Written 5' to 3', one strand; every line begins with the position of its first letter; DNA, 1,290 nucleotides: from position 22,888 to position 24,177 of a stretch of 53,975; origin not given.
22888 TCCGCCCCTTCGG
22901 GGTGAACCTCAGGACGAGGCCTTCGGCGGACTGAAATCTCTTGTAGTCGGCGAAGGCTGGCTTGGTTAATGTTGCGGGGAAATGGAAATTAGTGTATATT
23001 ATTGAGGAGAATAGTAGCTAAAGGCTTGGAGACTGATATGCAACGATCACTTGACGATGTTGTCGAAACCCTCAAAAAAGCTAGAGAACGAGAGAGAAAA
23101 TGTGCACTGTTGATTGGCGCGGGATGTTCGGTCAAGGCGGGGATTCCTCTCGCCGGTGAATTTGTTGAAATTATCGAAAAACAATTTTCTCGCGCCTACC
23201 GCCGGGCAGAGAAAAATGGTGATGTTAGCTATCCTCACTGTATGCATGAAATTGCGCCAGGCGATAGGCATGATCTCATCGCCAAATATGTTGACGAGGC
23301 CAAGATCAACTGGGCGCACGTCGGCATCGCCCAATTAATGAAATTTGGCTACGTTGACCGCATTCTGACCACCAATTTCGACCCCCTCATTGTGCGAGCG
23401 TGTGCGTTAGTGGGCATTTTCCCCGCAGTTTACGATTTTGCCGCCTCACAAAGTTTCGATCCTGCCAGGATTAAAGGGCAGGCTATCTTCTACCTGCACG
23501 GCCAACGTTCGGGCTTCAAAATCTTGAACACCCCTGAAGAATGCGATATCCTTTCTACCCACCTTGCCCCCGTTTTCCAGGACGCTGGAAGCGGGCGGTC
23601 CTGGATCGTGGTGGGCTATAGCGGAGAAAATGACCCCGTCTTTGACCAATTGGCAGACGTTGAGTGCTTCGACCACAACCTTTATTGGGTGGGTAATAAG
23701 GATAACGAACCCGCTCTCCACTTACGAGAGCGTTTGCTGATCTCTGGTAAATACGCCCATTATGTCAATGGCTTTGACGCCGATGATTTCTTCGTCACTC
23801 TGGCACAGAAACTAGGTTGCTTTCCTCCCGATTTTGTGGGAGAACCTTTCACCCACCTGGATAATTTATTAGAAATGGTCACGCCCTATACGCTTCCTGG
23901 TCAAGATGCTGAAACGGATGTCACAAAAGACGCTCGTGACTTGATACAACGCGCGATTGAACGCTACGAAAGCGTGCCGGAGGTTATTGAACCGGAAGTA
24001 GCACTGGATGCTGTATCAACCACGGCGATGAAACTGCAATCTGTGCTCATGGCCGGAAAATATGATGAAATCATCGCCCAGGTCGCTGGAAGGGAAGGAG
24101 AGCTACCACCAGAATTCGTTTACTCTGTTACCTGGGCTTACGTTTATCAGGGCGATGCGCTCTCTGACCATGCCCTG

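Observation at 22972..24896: Stand-alone SIR2-like/TPR fusion in its own promoter-to-terminator cassette: candidate NAD-consuming sensor-effector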

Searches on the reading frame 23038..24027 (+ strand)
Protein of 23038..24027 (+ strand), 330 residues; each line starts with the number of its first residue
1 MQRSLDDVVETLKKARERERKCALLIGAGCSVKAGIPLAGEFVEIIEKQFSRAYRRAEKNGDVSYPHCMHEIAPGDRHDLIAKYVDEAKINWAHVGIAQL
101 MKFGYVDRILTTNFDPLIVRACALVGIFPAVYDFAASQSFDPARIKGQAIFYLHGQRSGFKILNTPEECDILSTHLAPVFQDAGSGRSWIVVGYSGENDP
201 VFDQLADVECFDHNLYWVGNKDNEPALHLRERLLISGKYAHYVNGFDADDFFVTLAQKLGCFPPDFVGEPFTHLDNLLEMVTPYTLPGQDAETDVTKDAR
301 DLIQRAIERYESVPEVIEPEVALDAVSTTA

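Call 39: find_related_loci(query=A2, collection=genome_contigs, flank=10000)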
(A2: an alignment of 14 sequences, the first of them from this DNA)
Query A2 (330 aa) in genome_contigs; peptide patterns used: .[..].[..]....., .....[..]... (x = any residue, [..] = any of these).
130 stretches matched a pattern; 99 encode a relative of the query (tblastn E <= 1e-3); the best 80 are kept; 80 distinct loci.
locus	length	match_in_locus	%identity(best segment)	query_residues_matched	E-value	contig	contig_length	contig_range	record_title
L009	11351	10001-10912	67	1-307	6e-140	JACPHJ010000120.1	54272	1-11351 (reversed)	MAG: Planctomycetota bacterium isolate NC_groundwater_411_Ag_B-0.1um_42_12 GD18-4_B1_scaffold_980697, whole genome shotg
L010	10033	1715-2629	66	1-307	1e-138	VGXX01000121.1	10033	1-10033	MAG: Planctomycetota bacterium isolate M_DeepCast_100m_m2_243 M_DeepCast_100m_m2_243_Ga0194119_10013744, whole genome sh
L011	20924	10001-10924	60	2-311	3e-133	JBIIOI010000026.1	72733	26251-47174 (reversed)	MAG: Planctomycetaceae bacterium isolate ME2002-09-27pf_3300034103_group1_bin91 Rohwer_bin1760_scaffold_179_c1, whole ge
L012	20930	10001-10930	62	1-312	7e-133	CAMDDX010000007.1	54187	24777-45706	MAG: Planctomyces sp. SH-PL62 isolate MaH-04nov19-298 genome assembly, contig: MaH-04nov19-C1190, whole genome shotgun s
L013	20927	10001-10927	62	1-311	2e-132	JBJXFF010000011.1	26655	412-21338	MAG: Pirellulaceae bacterium isolate F1F2.bin.526 k127_1036135, whole genome shotgun sequence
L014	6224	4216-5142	61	2-313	2e-131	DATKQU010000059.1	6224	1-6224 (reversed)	MAG TPA_asm: Terriglobia bacterium isolate SMAG_U14010 k141_1161418, whole genome shotgun sequence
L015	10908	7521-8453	61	1-314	6e-131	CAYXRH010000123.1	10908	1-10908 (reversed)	MAG TPA_asm: uncultured Thermodesulfobacteriota bacterium isolate binchicken_co178_236 genome assembly, contig: NODE_732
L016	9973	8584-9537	61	1-323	2e-130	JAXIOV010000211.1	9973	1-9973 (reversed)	MAG: Pyrinomonadaceae bacterium isolate Fractures_MAG_02 c_000000252779, whole genome shotgun sequence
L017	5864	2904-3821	61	1-311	4e-130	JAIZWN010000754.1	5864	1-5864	MAG: Candidatus Thiosymbion ectosymbiont of Robbea hypermnestra isolate 1385H 1071200754, whole genome shotgun sequence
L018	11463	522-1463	58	1-317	2e-129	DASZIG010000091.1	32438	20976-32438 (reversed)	MAG TPA_asm: Terriglobia bacterium isolate SMAG_U6596 k141_2931616, whole genome shotgun sequence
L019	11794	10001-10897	62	1-308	2e-128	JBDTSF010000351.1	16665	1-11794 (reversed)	MAG: Nitrospirota bacterium isolate cluster3_bin.264 NODE_13101_length_16665_cov_88.395304, whole genome shotgun sequenc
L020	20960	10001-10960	58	1-323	2e-128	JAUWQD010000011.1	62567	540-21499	MAG: Methanosarcinaceae archaeon isolate CSMAG_2493 CSMAG_2493_k141_184261_length_62567_cov_22.9908, whole genome shotgu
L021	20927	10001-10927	61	1-312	7e-128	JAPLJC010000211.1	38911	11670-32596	MAG: Deltaproteobacteria bacterium isolate LacPavin_0920_WC90_MAG_58_11 LacPavin_0920_WC90_scaffold_741542, whole genome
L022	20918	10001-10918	59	1-311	3e-126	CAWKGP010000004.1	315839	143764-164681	MAG: uncultured Acidobacteriota bacterium isolate MFD09206.bin.2.183 genome assembly, contig: contig_22924, whole genome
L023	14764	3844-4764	59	1-312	2e-125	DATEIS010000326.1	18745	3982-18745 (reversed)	MAG TPA_asm: Pyrinomonadaceae bacterium isolate SMAG_U8844 k141_2613628, whole genome shotgun sequence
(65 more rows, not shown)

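Call 61: search_protein_representatives(alignment_id=A2)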
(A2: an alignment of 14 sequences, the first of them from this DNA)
Query: 14 sequences, 323 profile positions. Proteins with E-value up to 0.001 (for the whole library): 4680; up to 1e-10: 1933; up to 1e-30: 831. The best 150 are listed.
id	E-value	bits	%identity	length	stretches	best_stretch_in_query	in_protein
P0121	1.3e-154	530.4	-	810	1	1-312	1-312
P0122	5.4e-152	521.8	-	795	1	2-316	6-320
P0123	3.9e-151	518.9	-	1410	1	1-313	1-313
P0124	2.7e-150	516.2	-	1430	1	1-312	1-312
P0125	3.4e-147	506.0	-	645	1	2-311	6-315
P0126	7.5e-146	501.6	-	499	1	1-313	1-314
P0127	4.9e-145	498.9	-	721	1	2-318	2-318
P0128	2.0e-144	496.9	-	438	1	5-317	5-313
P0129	2.4e-144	496.6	-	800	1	2-313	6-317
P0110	8.7e-144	494.8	-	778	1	2-313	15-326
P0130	3.1e-143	492.9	-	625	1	2-312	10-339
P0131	4.2e-143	492.5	-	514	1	2-314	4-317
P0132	9.8e-143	491.3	-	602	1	4-315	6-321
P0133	1.4e-142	490.8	-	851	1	3-312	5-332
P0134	2.5e-142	490.0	-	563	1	2-313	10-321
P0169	7.9e-127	439.1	-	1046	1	3-316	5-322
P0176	3.7e-123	427.0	-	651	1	2-303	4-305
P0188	1.0e-120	418.9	-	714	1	3-315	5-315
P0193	9.9e-120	415.7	-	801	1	2-314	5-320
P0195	7.4e-119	412.9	-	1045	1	3-313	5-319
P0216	3.6e-113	394.2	-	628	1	2-312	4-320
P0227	3.1e-109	381.3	-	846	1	2-314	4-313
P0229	1.1e-108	379.4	-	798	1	2-314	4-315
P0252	1.6e-103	362.5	-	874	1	2-314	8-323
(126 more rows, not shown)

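Call 63: search_protein_families(library=pfam, proteins=[P0169, P0195, P0252, P0227, P0193, P0229, P0188, P0176, P0124, P0216], max_evalue=0.001)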
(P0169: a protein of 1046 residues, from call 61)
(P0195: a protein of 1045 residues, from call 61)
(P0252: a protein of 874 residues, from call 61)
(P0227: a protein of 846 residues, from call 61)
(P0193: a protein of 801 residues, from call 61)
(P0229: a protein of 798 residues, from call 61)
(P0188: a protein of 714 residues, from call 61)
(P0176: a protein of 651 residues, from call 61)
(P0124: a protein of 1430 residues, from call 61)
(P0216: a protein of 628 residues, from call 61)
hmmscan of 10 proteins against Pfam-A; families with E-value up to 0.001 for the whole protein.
P0169 (1046 aa): 2 families
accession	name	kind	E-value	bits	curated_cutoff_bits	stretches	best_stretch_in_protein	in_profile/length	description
PF13289.12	SIR2_2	-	0.00015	22.3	24.5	1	107-222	2-124/141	SIR2-like domain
PF13431.12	TPR_17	-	0.0005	20.6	24.4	0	700-722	2-24/34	Tetratricopeptide repeat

P0195 (1045 aa): 3 families
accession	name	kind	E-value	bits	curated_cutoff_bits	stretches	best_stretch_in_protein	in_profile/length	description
PF06552.18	TOM20_plant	-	2.8e-14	53.8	20.6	1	363-475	6-116/187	Plant specific mitochondrial import receptor subunit TOM20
PF13289.12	SIR2_2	-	0.0001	22.9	24.5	1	108-221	2-122/141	SIR2-like domain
PF02146.23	SIR2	-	0.0004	20.8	24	0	30-121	1-93/180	Sir2 family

P0252 (874 aa): 1 family
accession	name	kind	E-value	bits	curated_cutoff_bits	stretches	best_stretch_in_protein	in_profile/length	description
PF13289.12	SIR2_2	-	2.8e-05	24.7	24.5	1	111-240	2-135/141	SIR2-like domain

P0227 (846 aa): 1 family
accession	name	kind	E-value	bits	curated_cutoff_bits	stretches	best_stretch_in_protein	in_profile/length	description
PF13289.12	SIR2_2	-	6e-06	26.9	24.5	1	107-229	2-127/141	SIR2-like domain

P0193 (801 aa): 1 family
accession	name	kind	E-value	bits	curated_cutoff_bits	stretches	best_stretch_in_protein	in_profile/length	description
PF02146.23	SIR2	-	0.00051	20.5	24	0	30-121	1-93/180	Sir2 family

P0229 (798 aa): 1 family
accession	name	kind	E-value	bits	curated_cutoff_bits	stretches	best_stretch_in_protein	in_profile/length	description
PF13289.12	SIR2_2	-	2.4e-05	24.9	24.5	1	107-222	2-124/141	SIR2-like domain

P0188 (714 aa): 3 families
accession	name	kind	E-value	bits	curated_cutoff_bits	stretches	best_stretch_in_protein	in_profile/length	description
PF13289.12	SIR2_2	-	4.9e-09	36.9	24.5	1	105-221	2-126/141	SIR2-like domain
PF13424.12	TPR_12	-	2.1e-08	34.7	30.1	1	479-540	6-69/77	Tetratricopeptide repeat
PF13374.12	TPR_10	-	0.00074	19.9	27.5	1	476-508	2-34/42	Tetratricopeptide repeat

P0176 (651 aa): 2 families
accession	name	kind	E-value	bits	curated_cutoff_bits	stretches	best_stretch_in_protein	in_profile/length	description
PF13289.12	SIR2_2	-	2.7e-05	24.7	24.5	1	107-222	2-124/141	SIR2-like domain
PF02146.23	SIR2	-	0.0002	21.8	24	1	29-120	1-93/180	Sir2 family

P0124 (1430 aa): 5 families
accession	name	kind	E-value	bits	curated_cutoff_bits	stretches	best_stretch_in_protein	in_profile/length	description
PF13289.12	SIR2_2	-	9.1e-07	29.5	24.5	1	105-226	2-128/141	SIR2-like domain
PF13431.12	TPR_17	-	3.3e-05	24.3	24.4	0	486-513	2-29/34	Tetratricopeptide repeat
PF06552.18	TOM20_plant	-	0.00018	21.8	20.6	0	436-496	51-113/187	Plant specific mitochondrial import receptor subunit TOM20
PF23914.1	TPR_CcmH_CycH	-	0.00023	21.5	42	0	743-789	66-112/158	Cytochrome c-type biogenesis protein H TPR domain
PF13414.12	TPR_11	-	0.00041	20.4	26.8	0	884-902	20-38/42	TPR repeat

P0216 (628 aa): 1 family
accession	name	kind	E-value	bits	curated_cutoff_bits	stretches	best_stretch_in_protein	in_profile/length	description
PF13289.12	SIR2_2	-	0.00016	22.2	24.5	1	107-228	2-132/141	SIR2-like domain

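Call 82: find_related_loci(query=A2, collection=viral_contigs, flank=8000)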
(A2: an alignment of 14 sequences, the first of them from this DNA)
Query A2 (330 aa) in viral_contigs; peptide patterns used: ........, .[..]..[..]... (x = any residue, [..] = any of these).
26 stretches matched a pattern; 7 encode a relative of the query (tblastn E <= 1e-3); 7 distinct loci.
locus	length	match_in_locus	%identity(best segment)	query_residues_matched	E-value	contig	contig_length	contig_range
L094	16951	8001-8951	44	3-312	7e-96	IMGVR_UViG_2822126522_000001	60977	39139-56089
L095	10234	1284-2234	44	3-312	1e-94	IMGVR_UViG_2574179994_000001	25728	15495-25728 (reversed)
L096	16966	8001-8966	43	3-317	6e-94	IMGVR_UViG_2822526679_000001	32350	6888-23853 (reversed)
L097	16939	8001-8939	44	3-312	2e-93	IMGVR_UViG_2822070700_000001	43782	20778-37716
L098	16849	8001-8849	47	3-288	3e-93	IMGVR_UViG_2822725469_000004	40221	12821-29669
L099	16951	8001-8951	43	3-312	2e-91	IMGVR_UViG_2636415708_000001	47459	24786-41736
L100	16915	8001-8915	42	3-311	2e-81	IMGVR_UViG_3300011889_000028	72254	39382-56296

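Call 86: search_protein_families(library=phrogs, proteins=[L094:4399-6513:-, L094:6842-7342:-, L094:10117-10488:-, L094:11211-11963:-, L095:3647-4204:+, L095:6177-7829:+, L095:7841-9001:+, L100:1519-6126:+, L100:7043-7813:+, L098:4150-6129:-], max_evalue=0.00001)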
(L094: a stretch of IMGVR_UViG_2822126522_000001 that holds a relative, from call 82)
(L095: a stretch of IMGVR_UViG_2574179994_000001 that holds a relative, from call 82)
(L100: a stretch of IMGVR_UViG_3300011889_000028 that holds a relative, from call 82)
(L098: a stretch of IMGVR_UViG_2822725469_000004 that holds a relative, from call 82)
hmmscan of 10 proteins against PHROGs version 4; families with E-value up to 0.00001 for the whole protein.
L094:4399-6513:- (705 aa): 11 families
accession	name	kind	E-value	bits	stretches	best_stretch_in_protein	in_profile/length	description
phrog_8323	-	unknown function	4.6e-124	416.2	1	238-704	2-472/623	-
phrog_9802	-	unknown function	4.1e-29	102.9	1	493-666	248-409/438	-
phrog_3940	-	unknown function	3.8e-14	53.4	1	296-404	4-111/537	-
phrog_4747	-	unknown function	1.6e-12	48.3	1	297-353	3-52/610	-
phrog_19212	-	unknown function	2.8e-12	47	1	495-678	333-514/550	-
phrog_7507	-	unknown function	5.5e-10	40.1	1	494-569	379-447/483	-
phrog_1499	-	unknown function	1.1e-08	35.8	1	297-381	5-74/427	-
phrog_8939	-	unknown function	1.5e-08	34.8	0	499-614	417-534/595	-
phrog_18809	-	unknown function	3.3e-08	34.5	1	30-189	46-222/284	-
phrog_8066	-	unknown function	4.7e-08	33.3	0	239-366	107-230/522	-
phrog_2118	-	DNA, RNA and nucleotide metabolism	1.3e-06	29.1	1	38-104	173-224/301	HNH endonuclease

L094:6842-7342:- (167 aa): 4 families
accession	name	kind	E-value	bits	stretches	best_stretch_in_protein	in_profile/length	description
phrog_1190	-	transcription regulation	2.3e-59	200.9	1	1-165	1-166/167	RNA polymerase sigma factor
phrog_1740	-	transcription regulation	7.3e-10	38.9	1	98-160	156-218/567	RNA polymerase sigma factor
phrog_3512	-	transcription regulation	6.4e-07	30.6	1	110-161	65-116/130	sigma factor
phrog_351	-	transcription regulation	3.7e-06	26.8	1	100-160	665-728/928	RNA polymerase sigma factor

L094:10117-10488:- (124 aa): 2 families
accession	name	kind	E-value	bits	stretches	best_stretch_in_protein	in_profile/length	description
phrog_248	-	transcription regulation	2.9e-18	67.5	1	5-124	12-143/161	transcriptional activator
phrog_36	-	transcription regulation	3.6e-10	40.8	1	55-120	126-189/220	transcriptional regulator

L094:11211-11963:- (251 aa): 4 families
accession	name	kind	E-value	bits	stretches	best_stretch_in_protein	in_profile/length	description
phrog_363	-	other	1.6e-77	261.9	1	1-249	54-317/327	DNA methyltransferase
phrog_116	-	other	1.3e-41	143.8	1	1-186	208-397/779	DNA methyltransferase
phrog_36267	-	other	7.2e-14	52.8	1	1-74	1-74/151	DNA methyltransferase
phrog_32758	-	other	1.1e-12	49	1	125-171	5-50/154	DNA methyltransferase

L095:3647-4204:+ (186 aa): 0 families

L095:6177-7829:+ (551 aa): 3 families
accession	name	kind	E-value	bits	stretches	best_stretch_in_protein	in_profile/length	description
phrog_9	-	head and packaging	2.5e-135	454.3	1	11-541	171-670/812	terminase large subunit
phrog_2699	-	head and packaging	5.1e-62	210.6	1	234-538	3-297/315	terminase large subunit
phrog_7331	-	head and packaging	4.1e-08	33.8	1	475-534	34-92/113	terminase large subunit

L095:7841-9001:+ (387 aa): 2 families
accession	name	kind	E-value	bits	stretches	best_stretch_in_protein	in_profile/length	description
phrog_12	-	head and packaging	3.4e-67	228.9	1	3-383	47-443/646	portal protein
phrog_5929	-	head and packaging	1.1e-10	42.2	1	197-384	27-213/228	portal protein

L100:1519-6126:+ (1536 aa): 13 families
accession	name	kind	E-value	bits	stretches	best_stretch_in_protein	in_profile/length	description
phrog_18110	-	unknown function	1.8e-144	483.3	1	8-563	1-560/567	-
phrog_36443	-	unknown function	8.9e-125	419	2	7-620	1-659/1238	-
phrog_16267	-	unknown function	1.6e-111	374.6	2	348-622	436-707/2299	-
phrog_6782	-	tail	3.4e-33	115.9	1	604-1087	168-660/696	tail fiber protein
phrog_3475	-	tail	2.7e-27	96.3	1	34-331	421-736/841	minor tail protein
phrog_22322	-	tail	8.5e-26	91.6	1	10-321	14-353/562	tail protein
phrog_5555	-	tail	4.7e-25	89.1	1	26-345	26-370/788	tail protein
phrog_1067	-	head and packaging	7.2e-17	62.1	1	8-606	8-572/991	minor head protein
phrog_6211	-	tail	3.4e-14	52.8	1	50-207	72-241/1168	minor tail protein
phrog_13289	-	tail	2.3e-12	46.9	1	1290-1492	677-882/938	tail protein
phrog_11032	-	tail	3.6e-12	46.5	1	1124-1369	219-462/643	tail protein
phrog_326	-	other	1.9e-10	40.6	1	52-492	375-792/985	tail protein with endopeptidase domain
phrog_1775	-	head and packaging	7.4e-07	28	1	1210-1304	1146-1237/1609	minor head protein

L100:7043-7813:+ (257 aa): 5 families
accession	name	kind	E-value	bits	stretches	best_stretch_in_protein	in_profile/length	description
phrog_435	-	lysis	1.8e-54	186.7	1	1-240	113-358/556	endolysin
phrog_2742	-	lysis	1.5e-24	88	1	14-205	19-216/318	endolysin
phrog_12727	-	lysis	2e-20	74.4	1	3-174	165-343/393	endolysin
phrog_489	-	lysis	5.6e-13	49.5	1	2-253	166-426/459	endolysin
phrog_17214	-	lysis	1.9e-08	35.3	1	55-155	72-173/322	endolysin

L098:4150-6129:- (660 aa): 0 families

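Call 90: search_solved_structures(query=A2, max_evalue=0.01, show_alignments=3)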
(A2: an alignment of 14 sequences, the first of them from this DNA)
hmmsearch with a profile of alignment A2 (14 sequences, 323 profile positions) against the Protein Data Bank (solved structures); distinct sequences matched with E-value up to 0.01: 9.
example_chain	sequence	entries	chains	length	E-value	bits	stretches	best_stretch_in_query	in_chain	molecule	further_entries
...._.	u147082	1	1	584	1e-10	44.3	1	83-228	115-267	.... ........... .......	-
8jl0_A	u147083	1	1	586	1e-10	44.3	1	83-228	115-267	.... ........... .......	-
8in8_B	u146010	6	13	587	1e-10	44.3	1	83-228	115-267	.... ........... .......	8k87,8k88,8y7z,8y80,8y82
3jwp_A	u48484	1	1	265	0.00026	23.2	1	7-114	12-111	Transcriptional regulatory protein sir2 homologue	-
3u31_A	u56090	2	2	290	0.00035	22.8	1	7-114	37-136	Transcriptional regulatory protein sir2 homologue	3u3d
1ma3_A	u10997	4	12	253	0.00054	22.2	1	16-119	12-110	Transcriptional regulatory protein, Sir2 family | NAD-dependent deacetylase 2 | NAD-dependent protein deacylase 2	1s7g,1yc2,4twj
2h4h_A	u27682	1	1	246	0.0054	18.9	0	25-120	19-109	NAD-dependent deacetylase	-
1yc5_A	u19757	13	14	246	0.0082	18.3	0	25-120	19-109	NAD-dependent deacetylase | NAD-DEPENDENT PROTEIN DEACETYLASE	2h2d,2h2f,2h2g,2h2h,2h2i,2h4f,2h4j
2h59_A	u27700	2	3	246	0.0089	18.2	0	25-119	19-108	NAD-dependent deacetylase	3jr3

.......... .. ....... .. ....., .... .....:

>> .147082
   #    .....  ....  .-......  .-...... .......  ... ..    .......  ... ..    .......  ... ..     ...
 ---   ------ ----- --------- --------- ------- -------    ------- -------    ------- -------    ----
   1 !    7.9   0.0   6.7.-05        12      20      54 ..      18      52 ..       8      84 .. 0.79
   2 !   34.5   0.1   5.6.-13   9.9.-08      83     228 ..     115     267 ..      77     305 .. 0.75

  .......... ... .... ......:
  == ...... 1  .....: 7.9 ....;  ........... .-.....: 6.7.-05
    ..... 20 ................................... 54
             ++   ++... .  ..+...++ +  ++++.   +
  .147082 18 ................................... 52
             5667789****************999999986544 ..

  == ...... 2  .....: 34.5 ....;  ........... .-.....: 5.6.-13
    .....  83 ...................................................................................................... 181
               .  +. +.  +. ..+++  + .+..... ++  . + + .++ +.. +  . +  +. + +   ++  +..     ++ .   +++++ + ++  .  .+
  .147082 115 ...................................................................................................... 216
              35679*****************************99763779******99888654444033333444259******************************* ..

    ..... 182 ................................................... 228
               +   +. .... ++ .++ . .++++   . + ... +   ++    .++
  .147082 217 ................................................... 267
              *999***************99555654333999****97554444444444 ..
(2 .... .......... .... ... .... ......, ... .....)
